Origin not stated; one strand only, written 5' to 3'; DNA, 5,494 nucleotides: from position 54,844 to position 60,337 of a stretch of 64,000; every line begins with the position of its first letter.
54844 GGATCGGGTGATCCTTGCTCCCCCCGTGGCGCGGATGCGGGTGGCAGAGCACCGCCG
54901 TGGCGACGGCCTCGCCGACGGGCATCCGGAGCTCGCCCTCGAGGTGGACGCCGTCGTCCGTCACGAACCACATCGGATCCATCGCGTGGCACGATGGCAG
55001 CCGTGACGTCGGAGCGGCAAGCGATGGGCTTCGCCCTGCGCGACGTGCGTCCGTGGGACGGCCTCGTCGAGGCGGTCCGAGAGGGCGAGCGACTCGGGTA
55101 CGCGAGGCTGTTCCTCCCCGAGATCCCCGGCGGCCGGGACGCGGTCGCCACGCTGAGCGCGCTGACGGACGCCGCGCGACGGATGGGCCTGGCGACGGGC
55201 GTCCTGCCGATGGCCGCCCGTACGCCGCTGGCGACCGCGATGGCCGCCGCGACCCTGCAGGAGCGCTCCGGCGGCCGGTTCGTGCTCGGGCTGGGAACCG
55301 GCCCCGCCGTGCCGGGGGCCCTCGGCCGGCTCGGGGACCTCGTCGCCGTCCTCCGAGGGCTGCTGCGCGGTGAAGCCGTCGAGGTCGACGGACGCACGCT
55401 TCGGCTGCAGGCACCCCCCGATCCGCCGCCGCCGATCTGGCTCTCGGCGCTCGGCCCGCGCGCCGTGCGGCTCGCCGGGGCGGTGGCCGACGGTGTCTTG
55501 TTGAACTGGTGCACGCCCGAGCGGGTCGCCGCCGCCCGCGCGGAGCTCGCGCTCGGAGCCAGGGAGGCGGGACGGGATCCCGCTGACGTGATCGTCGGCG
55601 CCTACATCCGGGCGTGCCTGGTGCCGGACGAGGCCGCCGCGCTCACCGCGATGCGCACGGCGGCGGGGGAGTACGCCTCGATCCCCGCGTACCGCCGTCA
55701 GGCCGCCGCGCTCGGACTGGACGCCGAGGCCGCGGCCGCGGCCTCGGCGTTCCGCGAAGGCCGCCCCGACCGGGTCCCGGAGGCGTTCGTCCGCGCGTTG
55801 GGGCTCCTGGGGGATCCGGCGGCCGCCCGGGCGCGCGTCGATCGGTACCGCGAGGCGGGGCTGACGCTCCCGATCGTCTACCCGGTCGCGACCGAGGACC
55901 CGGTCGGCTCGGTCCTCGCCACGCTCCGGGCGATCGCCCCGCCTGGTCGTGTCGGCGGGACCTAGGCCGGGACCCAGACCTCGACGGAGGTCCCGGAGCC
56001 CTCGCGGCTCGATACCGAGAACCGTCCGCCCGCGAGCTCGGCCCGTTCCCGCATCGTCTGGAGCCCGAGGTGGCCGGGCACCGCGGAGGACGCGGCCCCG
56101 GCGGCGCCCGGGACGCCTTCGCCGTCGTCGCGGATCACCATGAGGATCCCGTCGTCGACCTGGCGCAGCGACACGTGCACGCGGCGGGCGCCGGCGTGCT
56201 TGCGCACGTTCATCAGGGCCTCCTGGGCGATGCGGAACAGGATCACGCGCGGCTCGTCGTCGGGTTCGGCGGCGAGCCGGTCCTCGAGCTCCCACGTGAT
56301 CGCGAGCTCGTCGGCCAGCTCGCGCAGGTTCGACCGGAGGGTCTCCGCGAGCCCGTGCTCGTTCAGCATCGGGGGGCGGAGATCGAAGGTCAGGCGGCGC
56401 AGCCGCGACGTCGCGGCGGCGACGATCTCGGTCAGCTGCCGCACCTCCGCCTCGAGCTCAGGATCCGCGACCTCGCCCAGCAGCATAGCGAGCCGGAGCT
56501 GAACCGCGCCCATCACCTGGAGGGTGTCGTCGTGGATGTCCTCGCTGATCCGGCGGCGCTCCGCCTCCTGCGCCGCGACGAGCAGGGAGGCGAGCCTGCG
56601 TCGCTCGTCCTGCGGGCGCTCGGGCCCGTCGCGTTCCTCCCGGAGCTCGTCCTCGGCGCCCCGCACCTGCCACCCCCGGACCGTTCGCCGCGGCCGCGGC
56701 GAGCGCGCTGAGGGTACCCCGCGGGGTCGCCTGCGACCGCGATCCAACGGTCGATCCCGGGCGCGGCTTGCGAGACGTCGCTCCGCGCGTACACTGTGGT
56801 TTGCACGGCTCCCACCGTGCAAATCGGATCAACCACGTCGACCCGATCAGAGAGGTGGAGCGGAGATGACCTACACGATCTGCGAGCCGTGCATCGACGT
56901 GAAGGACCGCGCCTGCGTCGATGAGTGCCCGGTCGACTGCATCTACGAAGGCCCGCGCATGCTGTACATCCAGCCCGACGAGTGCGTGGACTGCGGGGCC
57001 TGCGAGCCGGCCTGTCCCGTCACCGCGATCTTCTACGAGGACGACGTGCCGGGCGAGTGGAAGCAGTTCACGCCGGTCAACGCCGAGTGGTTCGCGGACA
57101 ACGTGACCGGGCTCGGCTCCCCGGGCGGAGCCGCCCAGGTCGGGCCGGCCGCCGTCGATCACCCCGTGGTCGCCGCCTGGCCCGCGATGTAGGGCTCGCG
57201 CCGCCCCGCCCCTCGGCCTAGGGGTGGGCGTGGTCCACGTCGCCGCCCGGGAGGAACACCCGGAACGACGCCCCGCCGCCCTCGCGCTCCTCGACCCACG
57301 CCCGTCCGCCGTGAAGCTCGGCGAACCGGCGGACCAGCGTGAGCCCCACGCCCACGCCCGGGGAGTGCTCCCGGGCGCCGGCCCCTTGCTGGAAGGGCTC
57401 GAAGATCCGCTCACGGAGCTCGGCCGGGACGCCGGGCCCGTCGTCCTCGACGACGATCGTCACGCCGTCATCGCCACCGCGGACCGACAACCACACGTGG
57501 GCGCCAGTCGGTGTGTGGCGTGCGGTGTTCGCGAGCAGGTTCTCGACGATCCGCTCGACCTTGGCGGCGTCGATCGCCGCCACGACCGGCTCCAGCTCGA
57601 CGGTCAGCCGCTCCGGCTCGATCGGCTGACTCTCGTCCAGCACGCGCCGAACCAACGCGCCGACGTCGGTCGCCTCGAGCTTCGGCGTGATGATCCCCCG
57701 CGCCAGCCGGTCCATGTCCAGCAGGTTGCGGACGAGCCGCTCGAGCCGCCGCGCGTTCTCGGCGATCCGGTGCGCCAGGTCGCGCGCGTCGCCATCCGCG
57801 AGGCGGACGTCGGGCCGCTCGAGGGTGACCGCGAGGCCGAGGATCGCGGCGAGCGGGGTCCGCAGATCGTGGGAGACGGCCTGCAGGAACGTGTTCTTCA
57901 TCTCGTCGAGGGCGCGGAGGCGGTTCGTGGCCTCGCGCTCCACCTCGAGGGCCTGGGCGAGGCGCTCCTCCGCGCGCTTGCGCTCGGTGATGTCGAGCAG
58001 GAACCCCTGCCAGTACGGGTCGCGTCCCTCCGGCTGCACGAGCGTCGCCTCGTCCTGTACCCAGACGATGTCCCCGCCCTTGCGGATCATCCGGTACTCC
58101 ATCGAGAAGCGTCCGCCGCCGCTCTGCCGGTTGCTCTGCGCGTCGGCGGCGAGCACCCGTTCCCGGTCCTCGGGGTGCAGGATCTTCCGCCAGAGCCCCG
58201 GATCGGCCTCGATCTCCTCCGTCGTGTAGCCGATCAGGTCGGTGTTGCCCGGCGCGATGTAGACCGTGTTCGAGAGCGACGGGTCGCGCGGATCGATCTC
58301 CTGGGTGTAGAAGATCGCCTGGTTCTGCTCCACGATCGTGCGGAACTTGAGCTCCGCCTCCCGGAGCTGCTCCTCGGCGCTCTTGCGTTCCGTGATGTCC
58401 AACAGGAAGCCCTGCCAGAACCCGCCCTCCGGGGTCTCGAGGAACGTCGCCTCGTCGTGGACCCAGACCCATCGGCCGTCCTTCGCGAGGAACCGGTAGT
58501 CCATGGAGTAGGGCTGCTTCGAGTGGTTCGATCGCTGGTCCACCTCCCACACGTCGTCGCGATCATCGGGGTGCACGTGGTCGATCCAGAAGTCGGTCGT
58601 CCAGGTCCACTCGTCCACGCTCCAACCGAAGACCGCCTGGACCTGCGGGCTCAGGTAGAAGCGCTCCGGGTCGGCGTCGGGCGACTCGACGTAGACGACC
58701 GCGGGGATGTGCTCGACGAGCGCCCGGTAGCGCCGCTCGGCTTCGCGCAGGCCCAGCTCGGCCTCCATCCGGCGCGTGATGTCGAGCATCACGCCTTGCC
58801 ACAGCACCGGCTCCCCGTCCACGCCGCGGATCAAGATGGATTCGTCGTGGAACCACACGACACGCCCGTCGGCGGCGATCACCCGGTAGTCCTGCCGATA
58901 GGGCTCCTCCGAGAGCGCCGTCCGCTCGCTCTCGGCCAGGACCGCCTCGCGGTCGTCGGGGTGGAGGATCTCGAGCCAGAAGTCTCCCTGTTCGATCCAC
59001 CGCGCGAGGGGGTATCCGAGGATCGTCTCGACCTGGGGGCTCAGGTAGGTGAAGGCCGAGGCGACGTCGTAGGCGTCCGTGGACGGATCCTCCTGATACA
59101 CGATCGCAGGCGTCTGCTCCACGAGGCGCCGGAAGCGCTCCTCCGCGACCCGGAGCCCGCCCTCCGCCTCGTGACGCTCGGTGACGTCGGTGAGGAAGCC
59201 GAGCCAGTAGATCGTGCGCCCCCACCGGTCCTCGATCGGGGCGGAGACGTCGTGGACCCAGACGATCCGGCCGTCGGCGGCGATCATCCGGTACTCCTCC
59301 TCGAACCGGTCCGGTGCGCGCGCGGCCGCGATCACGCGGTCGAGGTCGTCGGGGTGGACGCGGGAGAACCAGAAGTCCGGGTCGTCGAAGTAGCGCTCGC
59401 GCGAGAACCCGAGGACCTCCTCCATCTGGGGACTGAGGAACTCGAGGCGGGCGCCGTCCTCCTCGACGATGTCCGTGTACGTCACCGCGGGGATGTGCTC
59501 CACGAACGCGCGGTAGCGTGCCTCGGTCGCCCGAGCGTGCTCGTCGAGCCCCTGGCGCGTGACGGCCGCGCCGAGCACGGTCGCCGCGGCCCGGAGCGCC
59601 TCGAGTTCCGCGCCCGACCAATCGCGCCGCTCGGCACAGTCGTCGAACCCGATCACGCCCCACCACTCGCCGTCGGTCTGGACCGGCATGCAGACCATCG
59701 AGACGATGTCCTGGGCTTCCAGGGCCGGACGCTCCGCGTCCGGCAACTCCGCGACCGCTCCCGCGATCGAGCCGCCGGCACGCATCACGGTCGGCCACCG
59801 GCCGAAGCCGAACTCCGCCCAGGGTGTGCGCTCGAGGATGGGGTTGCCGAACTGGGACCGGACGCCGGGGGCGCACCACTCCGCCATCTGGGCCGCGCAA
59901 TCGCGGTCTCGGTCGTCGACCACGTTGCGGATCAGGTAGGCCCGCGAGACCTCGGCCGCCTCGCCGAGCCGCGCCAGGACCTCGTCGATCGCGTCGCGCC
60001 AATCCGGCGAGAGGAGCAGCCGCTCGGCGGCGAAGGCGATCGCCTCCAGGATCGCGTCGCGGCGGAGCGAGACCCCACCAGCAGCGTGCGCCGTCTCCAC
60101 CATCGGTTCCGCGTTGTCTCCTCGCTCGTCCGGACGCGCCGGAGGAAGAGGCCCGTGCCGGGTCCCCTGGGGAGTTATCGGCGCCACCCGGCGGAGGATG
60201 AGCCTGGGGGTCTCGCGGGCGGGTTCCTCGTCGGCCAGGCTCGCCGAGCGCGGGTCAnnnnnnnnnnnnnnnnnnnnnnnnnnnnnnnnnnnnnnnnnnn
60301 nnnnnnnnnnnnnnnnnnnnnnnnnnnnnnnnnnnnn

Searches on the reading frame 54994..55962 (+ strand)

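Call 7: search_protein_families(library=pfam, proteins=[window:54994-55962:+], max_evalue=0.001)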
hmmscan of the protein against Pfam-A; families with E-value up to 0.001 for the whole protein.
window:54994-55962:+ (323 aa): 2 families
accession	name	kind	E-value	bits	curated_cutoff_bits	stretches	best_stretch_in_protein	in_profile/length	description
PF00296.26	Bac_luciferase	-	2.5e-48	165.5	27.9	1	19-291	20-313/314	Luciferase-like monooxygenase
PF24114.1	DUF7388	-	0.00041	20.4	27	1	201-300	158-247/251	Family of unknown function (DUF7388)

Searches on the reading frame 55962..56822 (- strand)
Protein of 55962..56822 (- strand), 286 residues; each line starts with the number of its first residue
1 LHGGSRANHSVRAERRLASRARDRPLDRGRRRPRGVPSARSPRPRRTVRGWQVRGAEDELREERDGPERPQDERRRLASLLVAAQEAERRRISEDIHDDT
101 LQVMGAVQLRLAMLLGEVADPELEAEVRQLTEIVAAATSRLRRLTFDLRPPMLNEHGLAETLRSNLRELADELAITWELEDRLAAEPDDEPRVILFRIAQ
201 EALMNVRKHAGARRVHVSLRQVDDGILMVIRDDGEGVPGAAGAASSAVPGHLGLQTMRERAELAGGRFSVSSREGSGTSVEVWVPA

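Call 7: search_protein_families(library=pfam, proteins=[window:55962-56822:-], max_evalue=0.001)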
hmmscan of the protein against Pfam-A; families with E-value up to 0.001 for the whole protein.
window:55962-56822:- (286 aa): 2 families
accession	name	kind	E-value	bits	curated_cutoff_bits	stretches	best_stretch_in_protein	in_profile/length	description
PF02518.31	HATPase_c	-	9.1e-13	49.1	26.4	1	194-285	5-108/111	Histidine kinase-, DNA gyrase B-, and HSP90-like ATPase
PF07730.19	HisKA_3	-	2.6e-09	37.9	24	1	88-151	1-66/68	Histidine kinase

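Call 51: search_protein_families(library=ncbifam, proteins=[window:55962-56822:-], max_evalue=0.001)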
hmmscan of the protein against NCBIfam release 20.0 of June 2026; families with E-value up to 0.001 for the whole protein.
window:55962-56822:- (286 aa): 8 families
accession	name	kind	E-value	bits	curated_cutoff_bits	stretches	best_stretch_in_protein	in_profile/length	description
NF052443.1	SensHisKinMctS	equivalog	1.4e-33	115.9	700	1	74-285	236-447/457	two-component system sensor histidine kinase MctS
NF008649.0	PRK11644.1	equivalog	1.4e-29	103.2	408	1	73-285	288-495/499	signal transduction histidine-protein kinase/phosphatase UhpB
NF052531.1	Strep_LiaS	equivalog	6.2e-23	81.6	450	1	86-285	130-326/328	envelope stress sensor histidine kinase LiaS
NF008184.0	PRK10935.1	equivalog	5.8e-22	78.1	553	1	88-284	363-557/565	nitrate/nitrite two-component system sensor histidine kinase NarQ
NF007896.0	PRK10600.1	equivalog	6.8e-22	77.8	578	1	87-282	389-581/598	nitrate/nitrite two-component system sensor histidine kinase NarX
NF047786.1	his_kin_MadS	equivalog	1.6e-17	63.8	500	1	81-285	223-434/434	MadS family sensor histidine kinase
NF047322.1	HK_morpho_MacS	equivalog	2.5e-17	63.1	300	1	78-285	172-367/367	MacS family sensor histidine kinase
NF010411.0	PRK13837.1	equivalog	0.00052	18.1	647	0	252-285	641-674/828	two-component system VirA-like sensor kinase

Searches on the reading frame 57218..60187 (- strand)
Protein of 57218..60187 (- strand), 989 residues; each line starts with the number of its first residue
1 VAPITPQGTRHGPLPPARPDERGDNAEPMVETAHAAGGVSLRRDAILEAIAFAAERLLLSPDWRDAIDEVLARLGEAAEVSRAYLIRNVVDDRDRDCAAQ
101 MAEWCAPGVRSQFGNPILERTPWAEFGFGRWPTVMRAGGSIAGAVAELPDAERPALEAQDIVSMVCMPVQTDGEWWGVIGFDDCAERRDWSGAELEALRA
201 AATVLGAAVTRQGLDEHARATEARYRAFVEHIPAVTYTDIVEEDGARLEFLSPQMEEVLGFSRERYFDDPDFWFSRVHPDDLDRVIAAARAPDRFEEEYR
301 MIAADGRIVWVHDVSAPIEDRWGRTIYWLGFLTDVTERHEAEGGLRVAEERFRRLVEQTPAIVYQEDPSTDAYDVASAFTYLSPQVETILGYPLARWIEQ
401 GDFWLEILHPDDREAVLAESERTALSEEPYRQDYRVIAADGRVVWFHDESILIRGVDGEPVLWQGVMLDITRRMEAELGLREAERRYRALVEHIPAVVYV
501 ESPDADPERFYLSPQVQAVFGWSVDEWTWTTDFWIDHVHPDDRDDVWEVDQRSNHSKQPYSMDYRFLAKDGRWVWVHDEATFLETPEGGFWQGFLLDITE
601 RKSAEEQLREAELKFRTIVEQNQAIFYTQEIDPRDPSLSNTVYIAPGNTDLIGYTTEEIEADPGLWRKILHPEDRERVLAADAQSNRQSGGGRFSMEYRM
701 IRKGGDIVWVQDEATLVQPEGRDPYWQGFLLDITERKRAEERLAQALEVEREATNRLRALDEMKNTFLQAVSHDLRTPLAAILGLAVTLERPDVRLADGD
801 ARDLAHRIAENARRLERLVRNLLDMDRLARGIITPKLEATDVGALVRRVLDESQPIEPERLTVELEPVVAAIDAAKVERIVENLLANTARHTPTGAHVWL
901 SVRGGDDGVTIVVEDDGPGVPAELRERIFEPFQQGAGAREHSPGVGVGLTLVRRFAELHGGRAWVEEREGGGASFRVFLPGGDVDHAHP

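Call 7: search_protein_families(library=pfam, proteins=[window:57218-60187:-], max_evalue=0.001)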
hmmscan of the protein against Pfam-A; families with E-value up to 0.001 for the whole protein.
window:57218-60187:- (989 aa): 10 families
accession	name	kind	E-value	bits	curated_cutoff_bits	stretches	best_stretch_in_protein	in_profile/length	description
PF08447.18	PAS_3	-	1.1e-76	253.6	25.6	4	380-467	2-89/89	PAS fold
PF02518.31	HATPase_c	-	9.5e-29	100.5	26.4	1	873-980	2-108/111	Histidine kinase-, DNA gyrase B-, and HSP90-like ATPase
PF13426.13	PAS_9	-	7.2e-18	65.2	27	1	241-337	7-103/103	PAS domain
PF00989.32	PAS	-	1e-17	64.6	22.6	1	374-470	18-113/113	PAS fold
PF00512.31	HisKA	-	3e-15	56.5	26.9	1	763-829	1-64/66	His Kinase A (phospho-acceptor) domain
PF08448.16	PAS_4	-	4.6e-12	46.6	23.1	1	245-340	14-110/110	PAS fold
PF13188.13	PAS_8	-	3.6e-11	43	21.8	0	350-413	1-55/65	PAS domain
PF01590.32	GAF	-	1.9e-09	38.6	22.4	1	64-209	3-133/133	GAF domain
PF14598.12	PAS_11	-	3.6e-08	33.8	25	0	529-584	32-87/109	PAS domain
PF13185.12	GAF_2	-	1.8e-05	25.4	28.6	1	64-209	5-135/136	GAF domain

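Call 76: find_related_loci(query=window:57218-60103:-, collection=metagenome_contigs, flank=4000)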
Query window:57218-60103:- (961 aa) in metagenome_contigs; peptide patterns used: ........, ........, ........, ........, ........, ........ (x = any residue, [..] = any of these).
413 stretches matched a pattern; 275 encode a relative of the query (tblastn E <= 1e-3); the best 80 are kept; 80 distinct loci.
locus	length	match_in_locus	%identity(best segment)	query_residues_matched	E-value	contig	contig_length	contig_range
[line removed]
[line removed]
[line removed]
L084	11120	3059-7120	55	1-952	0e+0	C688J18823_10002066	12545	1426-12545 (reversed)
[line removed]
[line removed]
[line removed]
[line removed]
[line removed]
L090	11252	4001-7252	59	6-953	0e+0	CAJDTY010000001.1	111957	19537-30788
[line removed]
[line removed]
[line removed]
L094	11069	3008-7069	55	1-952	0e+0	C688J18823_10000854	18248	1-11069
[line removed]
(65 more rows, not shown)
